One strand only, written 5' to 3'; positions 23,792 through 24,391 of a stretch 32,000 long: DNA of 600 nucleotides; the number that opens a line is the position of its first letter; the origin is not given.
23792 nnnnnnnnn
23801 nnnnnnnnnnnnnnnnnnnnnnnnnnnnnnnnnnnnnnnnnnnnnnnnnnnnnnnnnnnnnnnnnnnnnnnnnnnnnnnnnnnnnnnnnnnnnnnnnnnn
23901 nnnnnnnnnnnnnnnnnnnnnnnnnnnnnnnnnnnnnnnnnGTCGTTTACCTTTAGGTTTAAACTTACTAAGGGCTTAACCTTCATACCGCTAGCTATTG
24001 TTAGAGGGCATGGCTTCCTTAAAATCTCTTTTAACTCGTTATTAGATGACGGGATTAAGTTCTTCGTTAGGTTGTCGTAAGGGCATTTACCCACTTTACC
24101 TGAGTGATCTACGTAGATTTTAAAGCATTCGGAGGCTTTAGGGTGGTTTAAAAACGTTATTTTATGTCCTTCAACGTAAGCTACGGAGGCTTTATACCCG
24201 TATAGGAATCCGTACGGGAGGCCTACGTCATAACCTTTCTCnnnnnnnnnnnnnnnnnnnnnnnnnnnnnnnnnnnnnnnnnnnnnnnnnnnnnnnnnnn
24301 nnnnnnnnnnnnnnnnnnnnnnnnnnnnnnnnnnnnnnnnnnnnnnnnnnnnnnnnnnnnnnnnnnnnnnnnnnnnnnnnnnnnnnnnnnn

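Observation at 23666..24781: Radical-SAM/SPASM-like domain fused to a ModE-type HTH directly upstream of cooF-cooS: candidate new Fe-S-based regulator of the CO operon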

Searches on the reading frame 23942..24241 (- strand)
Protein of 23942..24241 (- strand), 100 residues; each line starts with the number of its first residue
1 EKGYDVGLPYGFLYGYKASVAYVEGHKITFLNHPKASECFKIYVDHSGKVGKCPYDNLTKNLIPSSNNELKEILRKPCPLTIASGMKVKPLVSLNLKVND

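Call 37: search_protein_families(library=pfam, proteins=[window:23942-24241:-], max_evalue=10)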
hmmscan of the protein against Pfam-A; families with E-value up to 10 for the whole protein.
window:23942-24241:- (100 aa): 0 families
